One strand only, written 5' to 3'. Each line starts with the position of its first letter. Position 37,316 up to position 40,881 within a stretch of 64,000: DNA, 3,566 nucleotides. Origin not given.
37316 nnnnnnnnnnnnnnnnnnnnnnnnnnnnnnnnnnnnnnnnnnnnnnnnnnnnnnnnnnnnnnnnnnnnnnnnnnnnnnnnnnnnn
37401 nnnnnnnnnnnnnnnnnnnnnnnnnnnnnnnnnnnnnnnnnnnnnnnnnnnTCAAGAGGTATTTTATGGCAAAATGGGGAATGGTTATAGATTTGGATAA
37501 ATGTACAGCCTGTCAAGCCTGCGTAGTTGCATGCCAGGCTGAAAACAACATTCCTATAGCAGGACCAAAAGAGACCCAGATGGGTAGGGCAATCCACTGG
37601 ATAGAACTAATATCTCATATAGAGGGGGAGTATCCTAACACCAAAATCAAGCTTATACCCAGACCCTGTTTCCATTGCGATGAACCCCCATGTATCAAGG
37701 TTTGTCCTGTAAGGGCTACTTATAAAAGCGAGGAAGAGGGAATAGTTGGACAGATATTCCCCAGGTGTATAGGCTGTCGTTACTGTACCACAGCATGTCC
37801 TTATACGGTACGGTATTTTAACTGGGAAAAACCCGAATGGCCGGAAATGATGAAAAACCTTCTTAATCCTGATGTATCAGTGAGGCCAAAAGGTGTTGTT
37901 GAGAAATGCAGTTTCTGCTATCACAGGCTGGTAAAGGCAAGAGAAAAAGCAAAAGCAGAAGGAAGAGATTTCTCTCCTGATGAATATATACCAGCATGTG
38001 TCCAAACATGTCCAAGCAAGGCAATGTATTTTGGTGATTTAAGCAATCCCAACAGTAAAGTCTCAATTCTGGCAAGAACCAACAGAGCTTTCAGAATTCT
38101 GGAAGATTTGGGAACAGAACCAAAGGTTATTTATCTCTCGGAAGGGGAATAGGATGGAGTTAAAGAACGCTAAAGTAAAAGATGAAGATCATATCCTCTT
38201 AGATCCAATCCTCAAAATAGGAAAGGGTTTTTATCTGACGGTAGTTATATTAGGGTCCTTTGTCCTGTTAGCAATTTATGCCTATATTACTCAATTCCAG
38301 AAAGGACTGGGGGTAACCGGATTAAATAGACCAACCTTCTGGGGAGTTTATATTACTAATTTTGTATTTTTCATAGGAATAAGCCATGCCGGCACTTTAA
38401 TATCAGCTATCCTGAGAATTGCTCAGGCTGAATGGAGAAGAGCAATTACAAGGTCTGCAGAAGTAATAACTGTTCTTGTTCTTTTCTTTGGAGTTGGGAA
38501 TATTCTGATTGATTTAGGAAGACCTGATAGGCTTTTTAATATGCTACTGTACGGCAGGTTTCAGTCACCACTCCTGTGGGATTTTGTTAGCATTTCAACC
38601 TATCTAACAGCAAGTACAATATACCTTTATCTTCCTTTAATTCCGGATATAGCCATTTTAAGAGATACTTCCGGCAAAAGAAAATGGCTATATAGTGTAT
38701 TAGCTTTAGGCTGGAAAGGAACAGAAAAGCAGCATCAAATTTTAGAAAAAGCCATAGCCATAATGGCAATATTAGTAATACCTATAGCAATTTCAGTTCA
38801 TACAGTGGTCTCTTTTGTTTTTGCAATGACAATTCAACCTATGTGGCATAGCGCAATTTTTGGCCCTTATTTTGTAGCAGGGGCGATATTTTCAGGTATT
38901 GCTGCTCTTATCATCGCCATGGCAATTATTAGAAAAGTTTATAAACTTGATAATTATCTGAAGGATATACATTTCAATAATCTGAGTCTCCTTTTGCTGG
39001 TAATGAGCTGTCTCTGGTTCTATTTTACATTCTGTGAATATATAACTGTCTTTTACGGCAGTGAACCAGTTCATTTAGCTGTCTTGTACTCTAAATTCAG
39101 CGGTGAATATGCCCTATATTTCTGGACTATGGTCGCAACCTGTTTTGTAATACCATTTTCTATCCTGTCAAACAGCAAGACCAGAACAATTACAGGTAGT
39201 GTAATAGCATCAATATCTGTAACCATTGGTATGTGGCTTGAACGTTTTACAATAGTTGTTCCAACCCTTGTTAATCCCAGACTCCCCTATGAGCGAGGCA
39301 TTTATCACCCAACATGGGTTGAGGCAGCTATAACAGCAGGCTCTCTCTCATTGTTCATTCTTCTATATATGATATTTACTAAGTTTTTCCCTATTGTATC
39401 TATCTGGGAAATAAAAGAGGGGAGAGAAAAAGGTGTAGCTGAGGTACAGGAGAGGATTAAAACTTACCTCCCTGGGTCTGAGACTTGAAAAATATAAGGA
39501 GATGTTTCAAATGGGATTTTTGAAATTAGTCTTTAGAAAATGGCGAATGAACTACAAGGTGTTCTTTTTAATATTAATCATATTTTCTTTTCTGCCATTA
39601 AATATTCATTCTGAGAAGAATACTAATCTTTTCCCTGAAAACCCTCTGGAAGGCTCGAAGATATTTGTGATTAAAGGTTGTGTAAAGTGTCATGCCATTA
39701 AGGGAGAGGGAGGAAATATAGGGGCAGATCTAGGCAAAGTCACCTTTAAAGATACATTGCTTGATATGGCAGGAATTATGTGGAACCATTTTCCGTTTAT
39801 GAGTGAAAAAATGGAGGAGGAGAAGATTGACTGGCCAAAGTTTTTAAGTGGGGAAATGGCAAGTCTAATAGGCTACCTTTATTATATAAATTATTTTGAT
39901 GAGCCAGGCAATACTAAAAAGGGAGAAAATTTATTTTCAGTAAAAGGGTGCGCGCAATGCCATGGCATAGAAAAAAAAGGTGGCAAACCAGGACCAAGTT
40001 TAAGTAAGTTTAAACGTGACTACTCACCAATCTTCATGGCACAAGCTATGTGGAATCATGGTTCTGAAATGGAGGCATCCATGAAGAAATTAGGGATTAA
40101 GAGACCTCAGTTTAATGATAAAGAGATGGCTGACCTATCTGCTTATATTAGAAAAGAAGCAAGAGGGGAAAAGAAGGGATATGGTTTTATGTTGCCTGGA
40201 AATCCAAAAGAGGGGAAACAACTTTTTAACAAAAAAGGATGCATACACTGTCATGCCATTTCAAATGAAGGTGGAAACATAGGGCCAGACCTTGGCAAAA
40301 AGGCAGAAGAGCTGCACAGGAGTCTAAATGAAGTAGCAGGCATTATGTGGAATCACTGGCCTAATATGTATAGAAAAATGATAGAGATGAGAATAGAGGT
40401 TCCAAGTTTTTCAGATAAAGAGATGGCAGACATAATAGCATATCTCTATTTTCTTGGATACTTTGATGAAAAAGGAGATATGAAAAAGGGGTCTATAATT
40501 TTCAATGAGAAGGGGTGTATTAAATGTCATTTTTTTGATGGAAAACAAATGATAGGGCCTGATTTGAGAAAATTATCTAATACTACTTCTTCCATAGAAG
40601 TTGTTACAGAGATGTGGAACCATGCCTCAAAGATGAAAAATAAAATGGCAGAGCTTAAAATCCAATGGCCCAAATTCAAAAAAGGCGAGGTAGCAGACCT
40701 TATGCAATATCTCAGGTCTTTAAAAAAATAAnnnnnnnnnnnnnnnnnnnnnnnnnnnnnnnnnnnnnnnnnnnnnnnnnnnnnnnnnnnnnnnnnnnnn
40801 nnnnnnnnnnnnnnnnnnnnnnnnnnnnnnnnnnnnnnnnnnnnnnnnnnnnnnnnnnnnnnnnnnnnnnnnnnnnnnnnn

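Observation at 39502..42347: Tandem paralogous tetra-domain c-type cytochromes with a repeated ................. signature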

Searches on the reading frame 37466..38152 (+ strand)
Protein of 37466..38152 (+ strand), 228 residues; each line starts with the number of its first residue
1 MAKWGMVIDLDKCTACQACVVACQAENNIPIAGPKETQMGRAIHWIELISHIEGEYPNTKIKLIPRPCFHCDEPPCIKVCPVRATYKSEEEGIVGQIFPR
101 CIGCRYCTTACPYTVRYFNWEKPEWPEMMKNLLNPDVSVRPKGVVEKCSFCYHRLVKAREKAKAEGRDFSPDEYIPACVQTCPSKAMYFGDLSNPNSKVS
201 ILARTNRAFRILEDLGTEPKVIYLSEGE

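Call 3: search_protein_families(library=pfam, proteins=[window:37466-38152:+], max_evalue=0.01)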
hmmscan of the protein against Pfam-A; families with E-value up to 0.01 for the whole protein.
window:37466-38152:+ (228 aa): 14 families
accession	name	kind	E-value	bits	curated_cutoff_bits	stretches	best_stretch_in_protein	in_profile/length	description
PF13247.11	Fer4_11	-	6.6e-17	62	26.2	1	61-123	3-66/100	4Fe-4S dicluster domain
PF12838.12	Fer4_7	-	9e-14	52.1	27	2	12-84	1-52/52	4Fe-4S dicluster domain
PF13187.11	Fer4_9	-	2.4e-12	47.1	27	2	100-187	1-52/52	4Fe-4S dicluster domain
PF13237.11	Fer4_10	-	2.7e-12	46.9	25.5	3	61-112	2-53/53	4Fe-4S dicluster domain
PF00037.32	Fer4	-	8.3e-09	35.3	21.1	2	7-24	2-19/24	4Fe-4S binding domain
PF12797.12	Fer4_2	-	9.8e-09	35.1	24.5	2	4-24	1-21/22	4Fe-4S binding domain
PF13534.11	Fer4_17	-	2e-08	35.1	22.2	1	100-151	1-49/61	4Fe-4S dicluster domain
PF12837.12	Fer4_6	-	1.9e-05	24.8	25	1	100-113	8-21/24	4Fe-4S binding domain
PF13484.11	Fer4_16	-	2.5e-05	25.4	30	0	12-82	1-65/66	4Fe-4S double cluster binding domain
PF13183.11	Fer4_8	-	4.9e-05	24.2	27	0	100-151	4-57/68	4Fe-4S dicluster domain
PF12798.12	Fer4_3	-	0.00035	21.6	27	0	101-113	1-13/15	4Fe-4S binding domain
PF12800.12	Fer4_4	-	0.00041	20.9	24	0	11-24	2-15/17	4Fe-4S binding domain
PF25160.1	LdpA_Fe-S-bd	-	0.0014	18.8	27.6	1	71-114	5-41/49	LdpA Fe-S cluster-binding domain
PF14697.11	Fer4_21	-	0.006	17.1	35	0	7-27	2-22/59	4Fe-4S dicluster domain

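Call 4: search_protein_families(library=ncbifam, proteins=[window:37466-38152:+], max_evalue=0.01)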
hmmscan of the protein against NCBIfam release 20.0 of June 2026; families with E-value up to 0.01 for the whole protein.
window:37466-38152:+ (228 aa): 43 families (the best 25 are shown)
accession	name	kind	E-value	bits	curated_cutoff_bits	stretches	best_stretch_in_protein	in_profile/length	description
NF041782.1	mnquin_red_QrcC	equivalog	1.9e-94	315.8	400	1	4-226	1-227/239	menaquinone reductase iron-sulfur cluster-binding subunit QrcC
NF045797.1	DsrO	equivalog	1.4e-53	181.7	200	1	2-224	42-234/235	sulfate reduction electron transfer complex DsrMKJOP subunit DsrO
NF041715.1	arsenate_red_ArrB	equivalog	7.1e-44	150.1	450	2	3-124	2-112/233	arsenate respiratory reductase iron-sulfur subunit ArrB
TIGR03149.1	cyt_nit_nrfC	equivalog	1.7e-38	132.2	377.6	2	3-121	38-147/225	cytochrome c nitrite reductase Fe-S protein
NF011569.0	PRK14993.1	equivalog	2.4e-36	125.4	416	2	3-121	43-152/244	tetrathionate reductase subunit TtrB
TIGR02951.1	DMSO_dmsB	equivalog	6.2e-27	94.6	214.1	1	4-122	2-118/161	DMSO/selenate family reductase complex B subunit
TIGR03478.1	DMSO_red_II_bet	subfamily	4.6e-26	91.5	480.7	2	53-121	116-184/321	DMSO reductase family type II enzyme, iron-sulfur subunit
NF008134.0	PRK10882.1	equivalog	5.4e-26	91.4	263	1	5-192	40-208/329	hydrogenase 2 operon protein HybA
NF038355.1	FDH3_beta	equivalog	4.1e-22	79.1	240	1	6-193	5-165/180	formate dehydrogenase FDH3 subunit beta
TIGR01660.1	narH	equivalog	4.2e-20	71.6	524.05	1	49-122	164-237/492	nitrate reductase subunit beta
NF042979.1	EthbenzDh_ebdB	equivalog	4.6e-19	68.5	740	2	53-119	138-204/354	ethylbenzene dehydrogenase subunit beta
NF045715.1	sulf_resp_HmcB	equivalog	6.4e-18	64.9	420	1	5-191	38-197/307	sulfate respiration complex iron-sulfur protein HmcB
NF007382.0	PRK09898.1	equivalog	5e-14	52.3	213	1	6-120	61-175/208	ferredoxin-like protein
TIGR01582.1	FDH-beta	equivalog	2.3e-13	49.9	334.7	1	6-119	24-144/283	formate dehydrogenase subunit beta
NF007658.0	PRK10330.1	equivalog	3.2e-12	46.3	260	1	6-191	5-156/181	electron transport protein HydN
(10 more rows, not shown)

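Call 50: search_solved_structures(query=window:37466-38152:+, max_evalue=1e-15)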
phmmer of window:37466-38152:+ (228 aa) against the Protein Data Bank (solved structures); distinct sequences matched with E-value up to 1e-15: 10.
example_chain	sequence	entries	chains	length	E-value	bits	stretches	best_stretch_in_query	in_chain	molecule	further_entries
6f0k_B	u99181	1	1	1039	3.1e-57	197.1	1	3-225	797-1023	Fe-S-cluster-containing hydrogenase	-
6lod_B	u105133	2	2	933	3.3e-54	187.2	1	3-225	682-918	Fe-S-cluster-containing hydrogenase components 1-like protein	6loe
8k9e_B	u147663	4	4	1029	2e-51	178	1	3-225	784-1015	Fe-S-cluster-containing hydrogenase components 1-like protein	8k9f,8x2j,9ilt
6btm_B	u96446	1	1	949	3.2e-48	167.6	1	51-223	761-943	Alternative Complex III subunit B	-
6cz7_B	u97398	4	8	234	3.8e-40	141.1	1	3-129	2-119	4Fe-4S ferredoxin, iron-sulfur binding domain protein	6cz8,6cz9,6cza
2vpw_B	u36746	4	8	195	6.6e-31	110.9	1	1-118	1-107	NRFC PROTEIN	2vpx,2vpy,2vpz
4ydd_B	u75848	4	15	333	1.9e-22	83.2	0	53-119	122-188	DMSO reductase family type II enzyme, iron-sulfur subunit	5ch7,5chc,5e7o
2ivf_B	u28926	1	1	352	5.6e-18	68.6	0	53-119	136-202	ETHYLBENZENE DEHYDROGENASE BETA-SUBUNIT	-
1q16_B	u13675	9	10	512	2e-16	63.5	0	54-122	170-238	Respiratory nitrate reductase 1 beta chain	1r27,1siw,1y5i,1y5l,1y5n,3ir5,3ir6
1y4z_B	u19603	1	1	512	5.8e-16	61.9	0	54-122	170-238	Respiratory nitrate reductase 1 beta chain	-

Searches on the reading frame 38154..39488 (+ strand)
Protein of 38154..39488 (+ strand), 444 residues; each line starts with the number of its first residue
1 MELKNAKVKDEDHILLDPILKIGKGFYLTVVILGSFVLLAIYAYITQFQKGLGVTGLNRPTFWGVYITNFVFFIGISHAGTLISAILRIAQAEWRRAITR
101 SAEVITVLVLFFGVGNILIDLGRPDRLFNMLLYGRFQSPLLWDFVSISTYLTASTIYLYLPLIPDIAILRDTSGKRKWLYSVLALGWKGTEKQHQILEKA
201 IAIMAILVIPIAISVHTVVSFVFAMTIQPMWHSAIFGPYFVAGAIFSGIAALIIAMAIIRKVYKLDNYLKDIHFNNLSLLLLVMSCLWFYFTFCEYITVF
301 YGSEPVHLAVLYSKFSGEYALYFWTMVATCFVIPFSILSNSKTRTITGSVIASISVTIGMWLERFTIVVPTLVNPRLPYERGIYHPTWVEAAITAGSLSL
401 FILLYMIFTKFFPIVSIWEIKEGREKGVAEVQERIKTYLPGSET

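Call 3: search_protein_families(library=pfam, proteins=[window:38154-39488:+], max_evalue=0.01)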
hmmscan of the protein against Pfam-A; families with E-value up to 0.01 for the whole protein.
window:38154-39488:+ (444 aa): 1 family
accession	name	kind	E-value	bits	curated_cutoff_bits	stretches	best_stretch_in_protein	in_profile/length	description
PF03916.19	NrfD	-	8.3e-35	121.3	25.8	1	54-372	2-309/313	Polysulphide reductase, NrfD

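Call 4: search_protein_families(library=ncbifam, proteins=[window:38154-39488:+], max_evalue=0.01)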
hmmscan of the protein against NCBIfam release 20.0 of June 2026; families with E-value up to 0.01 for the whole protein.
window:38154-39488:+ (444 aa): 3 families
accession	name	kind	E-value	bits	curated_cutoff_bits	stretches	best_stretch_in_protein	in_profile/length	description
NF045798.1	DsrP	equivalog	2.8e-38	132.2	350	2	18-160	4-142/346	sulfate reduction electron transfer complex DsrMKJOP subunit DsrP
NF008133.1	PRK10881.1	equivalog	2.6e-15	56.8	450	1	26-415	12-374/377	Ni/Fe-hydrogenase cytochrome b subunit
NF041784.1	mnquin_red_QrcD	equivalog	1.1e-10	41.4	570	1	26-415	18-401/408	menaquinone reductase integral membrane subunit QrcD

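Call 34: search_solved_structures(query=window:38154-39488:+, max_evalue=0.001, show_alignments=0)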
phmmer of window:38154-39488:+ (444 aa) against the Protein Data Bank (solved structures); distinct sequences matched with E-value up to 0.001: 7.
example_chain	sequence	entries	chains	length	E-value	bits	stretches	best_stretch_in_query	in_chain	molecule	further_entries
6f0k_C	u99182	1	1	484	1e-75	258.8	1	28-421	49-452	Polysulphide reductase NrfD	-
6btm_C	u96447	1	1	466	1.7e-68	235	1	38-422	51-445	Alternative Complex III subunit C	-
6lod_C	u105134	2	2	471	1.1e-66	229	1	13-423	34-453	Polysulphide reductase NrfD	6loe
8k9e_C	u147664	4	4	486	9.3e-65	222.7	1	14-421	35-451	Polysulphide reductase NrfD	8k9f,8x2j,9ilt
6f0k_F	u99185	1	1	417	7e-12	48.4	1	218-377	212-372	ActF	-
6btm_F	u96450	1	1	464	9.2e-08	34.9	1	214-375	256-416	Alternative Complex III subunit F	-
8k9e_F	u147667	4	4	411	1.1e-06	31.3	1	205-355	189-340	Quinol:cytochrome c oxidoreductase quinone-binding subunit 2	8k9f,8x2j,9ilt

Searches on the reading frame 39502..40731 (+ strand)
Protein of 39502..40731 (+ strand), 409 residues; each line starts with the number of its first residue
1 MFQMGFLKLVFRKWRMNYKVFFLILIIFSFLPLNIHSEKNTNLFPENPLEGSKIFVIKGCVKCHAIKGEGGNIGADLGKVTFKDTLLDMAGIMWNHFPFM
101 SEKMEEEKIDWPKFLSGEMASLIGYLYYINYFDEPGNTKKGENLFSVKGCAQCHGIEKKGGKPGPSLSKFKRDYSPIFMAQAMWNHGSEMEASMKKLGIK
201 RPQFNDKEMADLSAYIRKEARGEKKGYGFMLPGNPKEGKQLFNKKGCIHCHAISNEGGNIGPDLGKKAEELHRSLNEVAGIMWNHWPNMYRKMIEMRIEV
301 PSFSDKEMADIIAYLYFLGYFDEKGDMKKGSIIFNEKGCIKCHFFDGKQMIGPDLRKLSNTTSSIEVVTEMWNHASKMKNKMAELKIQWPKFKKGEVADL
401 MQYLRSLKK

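Call 3: search_protein_families(library=pfam, proteins=[window:39502-40731:+], max_evalue=0.01)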
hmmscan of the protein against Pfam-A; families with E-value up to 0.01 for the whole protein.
window:39502-40731:+ (409 aa): 5 families
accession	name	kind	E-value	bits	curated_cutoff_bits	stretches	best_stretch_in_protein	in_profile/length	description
PF00034.26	Cytochrom_C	-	6.3e-36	124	21.3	3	139-218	2-88/90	Cytochrome c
PF13442.11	Cytochrome_CBB3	-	3.2e-21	75.9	27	2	137-216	2-68/68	Cytochrome C oxidase, cbb3-type, subunit III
PF14495.11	Cytochrom_C550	-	0.0018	18.4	27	0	236-253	27-43/136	Cytochrome c-550 domain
PF02433.20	FixO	-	0.002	18.1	29.6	0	38-65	38-67/219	Cytochrome C oxidase, mono-heme subunit/FixO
PF14376.11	Haem_bd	-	0.0063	16.9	27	0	234-253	30-48/133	Haem-binding domain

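Call 4: search_protein_families(library=ncbifam, proteins=[window:39502-40731:+], max_evalue=0.01)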
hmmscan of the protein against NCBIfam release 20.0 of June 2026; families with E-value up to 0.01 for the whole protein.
window:39502-40731:+ (409 aa): 18 families
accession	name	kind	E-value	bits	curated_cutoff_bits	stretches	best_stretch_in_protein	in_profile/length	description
TIGR04485.1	thiosulf_SoxX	equivalog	4.3e-23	81.8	61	3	246-316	4-76/78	sulfur oxidation c-type cytochrome SoxX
TIGR02603.1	CxxCH_TIGR02603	domain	2.7e-22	79.2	68.15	3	233-268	1-35/134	putative heme-binding domain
NF050122.1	bc1_QcrC_actin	exception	1.1e-19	70.8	200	1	137-330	40-223/253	cytochrome bc1 complex diheme cytochrome c subunit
NF045773.1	cytochro_C550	exception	1.6e-13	50.7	125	1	138-195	49-104/118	cytochrome c550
TIGR00782.1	ccoP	equivalog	1.2e-12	47.8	179.95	2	140-257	109-224/285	cytochrome-c oxidase, cbb3-type subunit III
NF045774.1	cytochro_C551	exception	2.6e-12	46.7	118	0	137-175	38-74/110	cytochrome c551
TIGR04494.1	c550_PedF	equivalog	3.3e-12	46.5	122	0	328-379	52-103/133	cytochrome c-550 PedF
NF040971.1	cytc_ExtS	equivalog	3.7e-10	39.5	100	0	236-273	79-121/262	selenite/tellurite reduction operon c-type cytochrome lipoprotein ExtS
NF011054.0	PRK14486.1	equivalog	2.7e-09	37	447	1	138-218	215-289/294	putative bifunctional cbb3-type cytochrome c oxidase subunit II/cytochrome c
TIGR03872.1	cytochrome_MoxG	equivalog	4.5e-07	30.1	147.8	1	131-225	37-127/133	cytochrome c(L), periplasmic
NF052248.1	SorU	equivalog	9e-07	29.1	100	0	238-284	1-55/72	SorU family sulfite dehydrogenase c-type cytochrome subunit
NF045930.1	Cytc6PetJCyano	equivalog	5.9e-06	26.2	135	0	325-385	26-86/110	cytochrome c6 PetJ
TIGR03806.1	chp_HNE_0200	subfamily_domain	0.00024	20.4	313.3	0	333-382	137-190/314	SO2930 family diheme c-type cytochrome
NF011055.0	PRK14487.1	subfamily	0.00041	19.9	218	0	36-65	44-73/212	cbb3-type cytochrome c oxidase subunit II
TIGR04484.1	thiosulf_SoxA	equivalog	0.0022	17.4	110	1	139-287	7-154/212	sulfur oxidation c-type cytochrome SoxA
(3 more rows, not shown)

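Call 84: predict_structure(alignment_id=A4)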
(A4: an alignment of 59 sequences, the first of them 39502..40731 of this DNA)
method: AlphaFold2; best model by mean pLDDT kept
length: 409 residues; sequences in the alignment: 59
mean_pLDDT: 85.0   pTM: 0.79
mean pLDDT of the five models: 85.0, 83.4, 82.4, 82.3, 80.8
residues with pLDDT >= 90: 205; 70-90: 152; 50-70: 40; < 50: 12
segments of 3 or more residues with pLDDT < 50: 31-42
pLDDT, mean of each block of 10 residues (from residue 1): 68 82 80 42 63 93 92 90 86 93 89 90 87 89 94 79 77 81 90 92 92 89 57 85 94 92 81 82 91 93 92 88 92 94 72 82 87 91 92 95 87
secondary structure, 60 per line:
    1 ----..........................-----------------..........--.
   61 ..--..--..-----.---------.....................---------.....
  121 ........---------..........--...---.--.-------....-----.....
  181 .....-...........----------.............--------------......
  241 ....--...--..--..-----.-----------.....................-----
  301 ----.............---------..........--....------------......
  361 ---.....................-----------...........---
elements in order: H5-30 H48-57 H86-106 H116-128 H138-147 H167-170 H176-185 H187-197 H208-220 H235-244 H275-295 H305-317 H327-336 H339-342 H355-360 H364-384 H396-406
